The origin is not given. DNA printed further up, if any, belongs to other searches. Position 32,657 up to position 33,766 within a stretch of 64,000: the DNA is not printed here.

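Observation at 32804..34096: ECF sigma factor fused to a large uncharacterised cytoplasmic C-terminal domain (single-polypeptide sigma plus sensor?)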

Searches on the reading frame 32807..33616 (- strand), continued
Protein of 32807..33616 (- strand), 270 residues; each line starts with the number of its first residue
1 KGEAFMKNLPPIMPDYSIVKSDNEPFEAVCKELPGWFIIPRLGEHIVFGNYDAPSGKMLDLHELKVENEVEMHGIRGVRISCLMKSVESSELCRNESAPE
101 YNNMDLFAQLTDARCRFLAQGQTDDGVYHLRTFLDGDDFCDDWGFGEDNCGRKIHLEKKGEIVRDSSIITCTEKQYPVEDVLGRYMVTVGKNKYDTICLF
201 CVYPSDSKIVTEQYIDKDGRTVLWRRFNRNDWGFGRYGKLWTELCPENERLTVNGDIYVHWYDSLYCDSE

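Call 39: fold_search(model_id=the predicted structure, library=pdb)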
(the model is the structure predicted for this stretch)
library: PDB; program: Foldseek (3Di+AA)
matches with E <= 10: 665; with E <= 0.001: 0
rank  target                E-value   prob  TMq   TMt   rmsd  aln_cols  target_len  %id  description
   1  3fzx                  1.7e-03  1.00  0.34  0.42  12.7       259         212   11  CRYSTAL STRUCTURE OF A PUTATIVE EXPORTED PROTEIN WITH YMCC-LIKE FOLD (BF2203) FROM BACTEROIDES FRAGILIS NCTC 9343 AT 2.2 (released 2009-02-03)
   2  4fvs_A                2.9e-03  0.99  0.29  0.36  15.0       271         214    8  Crystal structure of a putative lipoprotein (BDI_3050) from Parabacteroides distasonis ATCC 8503 at 2.70 A resolution (released 2012-07-25)
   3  4fvs_E                7.8e-03  0.99  0.33  0.40  13.4       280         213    8  Crystal structure of a putative lipoprotein (BDI_3050) from Parabacteroides distasonis ATCC 8503 at 2.70 A resolution (released 2012-07-25)
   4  9tp6_A                1.1e-02  0.75  0.27  0.30  12.0       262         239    8  Structure of LolA3 from Porphyromonas gingivalis (released 2026-02-18)
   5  3bk5                  6.4e-02  0.54  0.28  0.31  12.3       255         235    8  Crystal structure of putative outer membrane lipoprotein-sorting protein domain from Vibrio parahaemolyticus (released 2008-02-05)
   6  9fqr_Xh               9.6e-02  0.47  0.27  0.23  11.2       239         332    8  96-nm repeat of axonemal doublet microtubules from bovine sperm (released 2025-03-26)
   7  3m4w_C                1.1e-01  0.75  0.28  0.28   7.7       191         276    8  Structural basis for the negative regulation of bacterial stress response by RseB (released 2010-05-05)
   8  4z48_A                1.1e-01  0.38  0.26  0.28  12.4       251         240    8  Crystal structure of a DUF1329 family protein (DESPIG_00262) from Desulfovibrio piger ATCC 29098 at 1.75 A resolution (released 2015-04-22)
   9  3mh8_B                1.2e-01  0.51  0.26  0.32   8.5       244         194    9  Crystal structure of LprG from Mycobacterium tuberculosis (released 2010-09-01)
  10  6ntr_D                1.2e-01  0.18  0.23  0.25  13.9       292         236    9  Crystal Structure of Beta-barrel-like Protein of Domain of Unknown Function DUF1849 from Brucella abortus (released 2019-02-13)
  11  2v43_A                1.2e-01  0.66  0.28  0.29   8.4       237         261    5  Crystal structure of RseB: a sensor for periplasmic stress response in E. coli (released 2007-08-28)
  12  3m4w_D                1.4e-01  0.66  0.28  0.28   7.8       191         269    8  Structural basis for the negative regulation of bacterial stress response by RseB (released 2010-05-05)
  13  2x56                  1.5e-01  0.03  0.12  0.12  23.4       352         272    7  Yersinia Pestis Plasminogen Activator Pla (Native) (released 2010-07-28)
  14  8chx_A                1.6e-01  0.47  0.25  0.34   9.2       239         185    9  Structure and function of LolA from Vibrio cholerae (released 2023-06-21)
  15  7shw_A                1.8e-01  0.12  0.21  0.22  20.6       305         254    7  Crystal structure of Mycobacterium smegmatis LmcA with xenon (released 2022-04-13)
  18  3mh8_A                2.0e-01  0.33  0.25  0.30   9.0       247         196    9  Crystal structure of LprG from Mycobacterium tuberculosis (released 2010-09-01)
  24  3m4w_A                2.5e-01  0.28  0.23  0.23  10.2       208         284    5  Structural basis for the negative regulation of bacterial stress response by RseB (released 2010-05-05)
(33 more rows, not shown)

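Call 61: find_encoding_contigs(protein=P0205, flank=4000, max_places=3)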
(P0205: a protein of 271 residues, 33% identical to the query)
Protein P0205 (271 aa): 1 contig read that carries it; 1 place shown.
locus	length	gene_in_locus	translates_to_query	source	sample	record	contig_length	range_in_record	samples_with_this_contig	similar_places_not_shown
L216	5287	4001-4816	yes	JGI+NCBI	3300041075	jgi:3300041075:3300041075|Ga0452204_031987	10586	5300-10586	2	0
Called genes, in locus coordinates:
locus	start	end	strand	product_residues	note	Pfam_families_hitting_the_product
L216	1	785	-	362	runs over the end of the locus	PF18152:DAHP_snth_FXD, PF00793:DAHP_synth_1, PF03102:NeuB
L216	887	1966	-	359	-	PF01817:CM_2, PF00800:PDT, PF01842:ACT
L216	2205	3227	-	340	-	PF00684:DnaJ_CXXCXGXG (faint)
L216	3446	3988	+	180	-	PF07638:Sigma70_ECF (faint), PF04542:Sigma70_r2, PF08281:Sigma70_r4_2, PF04545:Sigma70_r4 (weak)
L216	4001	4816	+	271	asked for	-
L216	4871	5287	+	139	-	?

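Call 62: find_encoding_contigs(protein=P0215, flank=4000, max_places=3)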
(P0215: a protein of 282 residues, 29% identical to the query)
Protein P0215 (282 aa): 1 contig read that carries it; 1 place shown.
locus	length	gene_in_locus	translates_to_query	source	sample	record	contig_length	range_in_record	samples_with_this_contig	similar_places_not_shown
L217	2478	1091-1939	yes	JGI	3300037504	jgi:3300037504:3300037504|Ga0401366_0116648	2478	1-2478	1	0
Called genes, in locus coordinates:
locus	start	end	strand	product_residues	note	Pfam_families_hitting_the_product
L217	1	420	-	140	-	?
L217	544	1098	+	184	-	PF07638:Sigma70_ECF (faint), PF04542:Sigma70_r2, PF08281:Sigma70_r4_2 (weak), PF04545:Sigma70_r4 (weak)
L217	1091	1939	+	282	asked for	-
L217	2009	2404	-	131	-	PF08378:NERD (weak), PF02021:UPF0102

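Call 63: find_encoding_contigs(protein=P0247, flank=4000, max_places=3)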
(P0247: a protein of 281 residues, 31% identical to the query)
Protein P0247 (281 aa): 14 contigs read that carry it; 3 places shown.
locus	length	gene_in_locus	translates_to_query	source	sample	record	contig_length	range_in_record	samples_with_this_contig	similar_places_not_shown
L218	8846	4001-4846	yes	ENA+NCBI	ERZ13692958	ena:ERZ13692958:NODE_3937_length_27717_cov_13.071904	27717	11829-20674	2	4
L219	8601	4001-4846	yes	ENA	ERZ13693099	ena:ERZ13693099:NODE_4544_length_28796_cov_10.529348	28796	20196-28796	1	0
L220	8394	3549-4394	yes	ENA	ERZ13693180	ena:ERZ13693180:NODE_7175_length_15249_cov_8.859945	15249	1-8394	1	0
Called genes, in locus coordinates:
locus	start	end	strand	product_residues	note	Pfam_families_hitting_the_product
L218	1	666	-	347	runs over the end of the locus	PF00903:Glyoxalase (faint), PF13180:PDZ_2, PF17820:PDZ_6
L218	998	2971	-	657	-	PF01120:Alpha_L_fucos (faint), PF14871:GHL6, PF08532:Glyco_hydro_42M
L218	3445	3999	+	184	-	PF07638:Sigma70_ECF (weak), PF04542:Sigma70_r2, PF08281:Sigma70_r4_2, PF04545:Sigma70_r4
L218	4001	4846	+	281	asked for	-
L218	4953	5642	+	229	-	PF07963:N_methyl, PF07596:SBP_bac_10 (weak)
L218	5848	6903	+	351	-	PF01212:Beta_elim_lyase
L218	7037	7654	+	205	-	PF01810:LysE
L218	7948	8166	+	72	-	PF03960:ArsC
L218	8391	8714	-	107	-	PF05336:rhaM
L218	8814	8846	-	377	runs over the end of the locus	PF01208:URO-D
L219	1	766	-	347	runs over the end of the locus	PF00903:Glyoxalase (faint), PF13180:PDZ_2, PF17820:PDZ_6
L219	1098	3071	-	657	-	PF01120:Alpha_L_fucos (faint), PF14871:GHL6, PF08532:Glyco_hydro_42M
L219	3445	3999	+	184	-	PF07638:Sigma70_ECF (weak), PF04542:Sigma70_r2, PF08281:Sigma70_r4_2, PF04545:Sigma70_r4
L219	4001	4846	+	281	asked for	-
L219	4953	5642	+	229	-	PF07963:N_methyl, PF07596:SBP_bac_10 (weak)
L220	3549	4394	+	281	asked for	-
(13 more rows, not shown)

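Call 64: search_protein_families(library=ncbifam, proteins=[window:32807-33613:-, P0269, P0247, P0178, P0190], max_evalue=1)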
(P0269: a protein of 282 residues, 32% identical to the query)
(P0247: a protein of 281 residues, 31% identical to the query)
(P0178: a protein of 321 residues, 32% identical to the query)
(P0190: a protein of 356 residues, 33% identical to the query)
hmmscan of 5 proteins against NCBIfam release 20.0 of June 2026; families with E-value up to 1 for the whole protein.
window:32807-33613:- (269 aa): 2 families
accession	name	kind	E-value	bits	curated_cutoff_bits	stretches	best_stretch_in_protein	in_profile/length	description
NF001628.0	PRK00414.1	equivalog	0.089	12.4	265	1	135-192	53-112/192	D-sedoheptulose 7-phosphate isomerase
TIGR00441.1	gmhA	equivalog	0.12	12.4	209.45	1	135-192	20-80/154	D-sedoheptulose 7-phosphate isomerase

P0269 (282 aa): 1 family
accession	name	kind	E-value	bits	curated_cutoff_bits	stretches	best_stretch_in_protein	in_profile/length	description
TIGR04342.1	EXLDI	subfamily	0.26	11.6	32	1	213-252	42-78/124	EXLDI protein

P0247 (281 aa): 0 families

P0178 (321 aa): 31 families (the best 25 are shown)
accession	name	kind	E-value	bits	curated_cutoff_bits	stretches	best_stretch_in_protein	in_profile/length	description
NF041951.1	phage_RstR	subfamily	1.7e-14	54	80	1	1-63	1-63/108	RstR family transcriptional repressor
TIGR03070.1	couple_hipB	subfamily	2e-10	40.5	71.65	1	2-54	2-54/58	type II toxin-antitoxin system Y4mF family antitoxin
NF003162.0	PRK04140.1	equivalog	3.1e-08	33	263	1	5-58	129-182/317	transcriptional regulator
NF007257.0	PRK09706.1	subfamily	1.6e-07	31.2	101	1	4-62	7-65/135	transcriptional repressor DicA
NF052239.1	antitox_spr1629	equivalog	3.3e-07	29.7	335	1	4-61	4-61/377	spr1629 family repressor/antitoxin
NF047948.1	male_kill_WMK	equivalog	7.3e-07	28.9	300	1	5-67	8-70/300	WO male-killing family protein Wmk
TIGR03830.1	CxxCG_CxxCG_HTH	subfamily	6.3e-06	26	61.8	1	5-51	68-114/127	type II TA system antitoxin MqsA family protein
NF006015.0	PRK08154.1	subfamily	1.2e-05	24.6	204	1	6-66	34-94/314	anaerobic benzoate catabolism transcriptional regulator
NF007408.0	PRK09943.1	equivalog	3.7e-05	23.4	211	1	4-50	9-55/185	HTH-type transcriptional regulator PuuR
TIGR00270.2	TIGR00270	equivalog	4.6e-05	23.3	110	1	2-54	75-127/159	multiprotein bridging factor aMBF1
NF047542.1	telomere_Tap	equivalog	8.8e-05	21.4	600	1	10-51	25-66/695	telomere-associated protein Tap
NF046032.1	TransRegSlrRBacil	equivalog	0.00043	20.4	250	1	10-62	9-62/149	HTH-type transcriptional regulator SlrR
NF040522.1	VC1465_fam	subfamily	0.00082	19.4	70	1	10-43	4-37/111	VC1465 family Xer recombination activation factor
TIGR02684.1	dnstrm_HI1420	hypoth_equivalog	0.0014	18.8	53.7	1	7-58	37-86/89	addiction module antidote protein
NF010465.0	PRK13890.1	equivalog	0.0015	18.6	96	1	6-62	9-65/121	conjugal transfer protein TrbA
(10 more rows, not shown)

P0190 (356 aa): 1 family
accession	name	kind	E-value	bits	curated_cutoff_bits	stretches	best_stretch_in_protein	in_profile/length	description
NF040785.1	CD3324_fam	subfamily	1.1e-26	92.8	65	1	18-98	1-82/82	CD3324 family protein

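Call 65: search_protein_families(library=pfam, proteins=[window:32807-33613:-, P0269, P0247, P0178, P0220, P0209], max_evalue=10)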
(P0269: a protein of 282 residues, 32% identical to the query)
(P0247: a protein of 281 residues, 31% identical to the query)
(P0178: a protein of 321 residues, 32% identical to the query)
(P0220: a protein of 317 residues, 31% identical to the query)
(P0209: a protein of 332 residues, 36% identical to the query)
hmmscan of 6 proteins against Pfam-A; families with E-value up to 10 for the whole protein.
window:32807-33613:- (269 aa): 0 families

P0269 (282 aa): 0 families

P0247 (281 aa): 2 families
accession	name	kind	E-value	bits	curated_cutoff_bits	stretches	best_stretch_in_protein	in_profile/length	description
PF10590.14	PNP_phzG_C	-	0.021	15.2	27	1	138-163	14-39/42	Pyridoxine 5'-phosphate oxidase C-terminal dimerisation region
PF12404.13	DUF3663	-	0.23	12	25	1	71-102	44-75/77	Peptidase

P0178 (321 aa): 24 families
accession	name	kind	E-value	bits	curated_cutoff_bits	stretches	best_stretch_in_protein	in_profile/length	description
PF01381.28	HTH_3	-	5.9e-16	58.7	23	1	10-59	4-53/55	Helix-turn-helix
PF13560.12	HTH_31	-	1.2e-11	45.1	27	1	7-60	6-60/64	Helix-turn-helix domain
PF13443.12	HTH_26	-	1.1e-06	29.2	22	1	6-59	1-55/63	Cro/C1-type HTH DNA-binding domain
PF12844.13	HTH_19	-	1.9e-06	28.1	30.2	1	9-66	6-63/64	Helix-turn-helix domain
PF07022.19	Phage_CI_repr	-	4.3e-06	27.4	22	1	16-65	12-61/65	Bacteriophage CI repressor helix-turn-helix domain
PF08279.18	HTH_11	-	0.00027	21.2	25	1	12-33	12-33/55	HTH domain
PF13518.12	HTH_28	-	0.00049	20.6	25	1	13-37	10-34/52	Helix-turn-helix domain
PF13384.12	HTH_23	-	0.00062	20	24.6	1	13-35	15-37/50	Homeodomain-like domain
PF13744.12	HTH_37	-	0.0065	16.7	27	1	6-62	22-79/80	Helix-turn-helix domain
PF15943.11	YdaS_toxin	-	0.012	15.9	30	1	17-37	10-30/65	Bacterial toxin YdaS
PF21716.3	dnstrm_HI1420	-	0.012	15.9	27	1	6-60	36-88/90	Probable addiction module antidote protein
PF13022.12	HTH_Tnp_1_2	-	0.016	15.8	27.9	1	15-36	26-47/122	Helix-turn-helix of insertion element transposase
PF13412.12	HTH_24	-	0.056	13.5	21.9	1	15-32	17-34/48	Winged helix-turn-helix DNA-binding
PF02796.21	HTH_7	-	0.068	13.7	23.8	1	14-33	20-39/45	Helix-turn-helix domain of resolvase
PF13551.12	HTH_29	-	0.075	13.6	28.1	1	14-35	10-32/64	Winged helix-turn helix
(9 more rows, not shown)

P0220 (317 aa): 21 families
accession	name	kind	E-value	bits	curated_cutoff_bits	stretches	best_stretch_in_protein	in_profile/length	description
PF01381.28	HTH_3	-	2.7e-15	56.6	23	1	7-61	1-55/55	Helix-turn-helix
PF13560.12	HTH_31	-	7.1e-12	45.9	27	1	3-60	2-60/64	Helix-turn-helix domain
PF12844.13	HTH_19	-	5.6e-11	42.6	30.2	1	4-62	1-59/64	Helix-turn-helix domain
PF13443.12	HTH_26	-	1.6e-05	25.5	22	1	6-62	1-58/63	Cro/C1-type HTH DNA-binding domain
PF07022.19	Phage_CI_repr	-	0.0001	23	22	1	17-65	13-61/65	Bacteriophage CI repressor helix-turn-helix domain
PF13518.12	HTH_28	-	0.00017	22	25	1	9-38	6-35/52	Helix-turn-helix domain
PF13384.12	HTH_23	-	0.0008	19.6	24.6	1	7-35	10-37/50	Homeodomain-like domain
PF08279.18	HTH_11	-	0.00082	19.7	25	1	7-33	6-33/55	HTH domain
PF13551.12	HTH_29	-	0.011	16.2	28.1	1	13-35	9-32/64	Winged helix-turn helix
PF15943.11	YdaS_toxin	-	0.014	15.6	30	1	17-37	10-30/65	Bacterial toxin YdaS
PF13022.12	HTH_Tnp_1_2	-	0.016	15.7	27.9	1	16-38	27-49/122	Helix-turn-helix of insertion element transposase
PF13545.12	HTH_Crp_2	-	0.038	14.4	27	1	16-32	23-39/70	Crp-like helix-turn-helix domain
PF00376.29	MerR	-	0.045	14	28.2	1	21-38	5-22/38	MerR family regulatory protein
PF04545.22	Sigma70_r4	-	0.057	13.4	24.1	1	10-39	15-44/50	Sigma-70, region 4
PF20432.4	Xre-like-HTH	-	0.069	13.9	25.8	1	13-35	21-42/63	Antitoxin Xre-like helix-turn-helix domain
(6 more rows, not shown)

P0209 (332 aa): 1 family
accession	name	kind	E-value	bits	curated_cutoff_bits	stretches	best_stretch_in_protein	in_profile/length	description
PF08765.17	Mor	-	0.0044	17.4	24.9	1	10-89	31-98/107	Mor transcription activator family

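Call 69: search_solved_structures(query=A3, max_evalue=10)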
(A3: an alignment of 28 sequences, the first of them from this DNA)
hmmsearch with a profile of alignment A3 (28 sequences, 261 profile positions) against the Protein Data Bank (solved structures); distinct sequences matched with E-value up to 10: 2.
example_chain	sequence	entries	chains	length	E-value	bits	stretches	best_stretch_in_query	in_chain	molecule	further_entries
1o7d_D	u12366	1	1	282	0.59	12.5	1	205-245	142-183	Lysosomal alpha-mannosidase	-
8eaw_a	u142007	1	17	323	0.64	12.4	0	198-223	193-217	Capsid protein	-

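Call 70: fold_search(model_id=the predicted structure, library=viral)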
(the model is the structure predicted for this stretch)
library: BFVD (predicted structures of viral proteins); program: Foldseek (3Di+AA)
matches with E <= 10: 557; with E <= 0.001: 0
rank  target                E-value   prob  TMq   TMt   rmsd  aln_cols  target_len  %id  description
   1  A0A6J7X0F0            1.7e-02  0.41  0.20  0.23  15.2       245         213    8  Uncharacterized protein [uncultured Caudovirales phage]
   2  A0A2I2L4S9            2.5e-02  0.16  0.12  0.08  19.7       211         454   12  MORN-repeat protein [Orpheovirus IHUMI-LCC2]
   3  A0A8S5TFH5            2.5e-02  0.14  0.14  0.09  24.8       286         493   11  Uncharacterized protein [Phage sp. ctL4h4]
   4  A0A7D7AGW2            4.8e-02  0.12  0.14  0.04  22.8       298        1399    9  Genome polyprotein (Fragment) [Pacific black duck aalivirus]
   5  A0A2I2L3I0            5.6e-02  0.15  0.17  0.18  16.5       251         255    7  Uncharacterized protein [Orpheovirus IHUMI-LCC2]
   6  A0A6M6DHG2            8.4e-02  0.08  0.12  0.10  21.3       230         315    8  (no name in the UniProt tables at hand)
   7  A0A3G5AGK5            9.3e-02  0.08  0.12  0.07  18.5       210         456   10  MORN repeat-containing protein [Solumvirus sp.]
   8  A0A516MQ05            1.0e-01  0.14  0.16  0.05  26.9       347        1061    7  (no name in the UniProt tables at hand)
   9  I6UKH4                1.0e-01  0.11  0.18  0.11  17.3       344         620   10  Attachment glycoprotein [Salem virus]
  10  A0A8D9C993            1.0e-01  0.09  0.14  0.14  19.4       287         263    8  Uncharacterized protein [uncultured marine phage]
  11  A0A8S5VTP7            1.1e-01  0.10  0.12  0.06  22.8       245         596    8  Anastral spindle 2 [Ackermannviridae sp.]
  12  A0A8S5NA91            1.6e-01  0.06  0.10  0.06  30.9       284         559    7  Uncharacterized protein [Myoviridae sp. ctx322]
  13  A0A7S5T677            1.8e-01  0.54  0.15  0.21  11.5        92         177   12  (no name in the UniProt tables at hand)
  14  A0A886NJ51            2.1e-01  0.07  0.12  0.14  22.1       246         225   10  (no name in the UniProt tables at hand)
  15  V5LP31                2.1e-01  0.05  0.13  0.07  17.7       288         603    9  (no name in the UniProt tables at hand)
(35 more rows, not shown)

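Call 77: list_cluster_members(proteins=[P0204, P0233, P0236, P0245, P0258, P0260, P0252, P0140, P0147, P0152])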
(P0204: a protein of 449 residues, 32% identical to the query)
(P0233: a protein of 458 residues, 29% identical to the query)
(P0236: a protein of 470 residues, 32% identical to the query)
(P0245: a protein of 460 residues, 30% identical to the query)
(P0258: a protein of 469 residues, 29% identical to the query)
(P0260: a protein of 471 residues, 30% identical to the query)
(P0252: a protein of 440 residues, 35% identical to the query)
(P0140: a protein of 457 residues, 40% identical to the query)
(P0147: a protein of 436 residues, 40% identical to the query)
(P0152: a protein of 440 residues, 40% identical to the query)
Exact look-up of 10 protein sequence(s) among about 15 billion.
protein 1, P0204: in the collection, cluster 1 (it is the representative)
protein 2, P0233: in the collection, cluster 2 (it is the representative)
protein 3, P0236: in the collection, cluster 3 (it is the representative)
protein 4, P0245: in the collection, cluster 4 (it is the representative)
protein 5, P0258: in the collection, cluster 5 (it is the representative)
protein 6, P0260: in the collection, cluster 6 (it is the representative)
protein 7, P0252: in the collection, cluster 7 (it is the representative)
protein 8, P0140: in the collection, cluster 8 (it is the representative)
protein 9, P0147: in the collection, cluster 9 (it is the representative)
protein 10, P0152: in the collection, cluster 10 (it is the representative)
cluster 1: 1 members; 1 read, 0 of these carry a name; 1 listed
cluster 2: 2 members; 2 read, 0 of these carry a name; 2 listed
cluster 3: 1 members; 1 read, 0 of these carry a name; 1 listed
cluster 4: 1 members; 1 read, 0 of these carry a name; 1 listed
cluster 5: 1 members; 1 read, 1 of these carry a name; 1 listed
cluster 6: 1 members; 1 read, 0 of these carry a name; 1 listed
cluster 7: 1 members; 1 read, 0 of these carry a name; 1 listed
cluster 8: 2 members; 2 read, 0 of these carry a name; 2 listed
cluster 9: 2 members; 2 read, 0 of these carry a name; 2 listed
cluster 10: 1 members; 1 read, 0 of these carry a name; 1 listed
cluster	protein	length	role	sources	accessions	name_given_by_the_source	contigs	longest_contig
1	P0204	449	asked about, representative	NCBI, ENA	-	-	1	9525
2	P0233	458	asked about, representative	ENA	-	-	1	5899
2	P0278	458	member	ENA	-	-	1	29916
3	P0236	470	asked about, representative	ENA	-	-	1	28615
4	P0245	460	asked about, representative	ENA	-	-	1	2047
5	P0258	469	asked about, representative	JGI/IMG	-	RNA polymerase sigma factor (sigma-70 family)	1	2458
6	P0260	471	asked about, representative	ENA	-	-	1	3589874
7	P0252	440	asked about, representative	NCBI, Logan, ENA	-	-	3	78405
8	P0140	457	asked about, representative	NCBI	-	-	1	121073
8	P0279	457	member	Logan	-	-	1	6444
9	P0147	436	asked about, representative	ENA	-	-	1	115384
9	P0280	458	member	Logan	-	-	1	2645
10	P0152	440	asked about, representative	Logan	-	-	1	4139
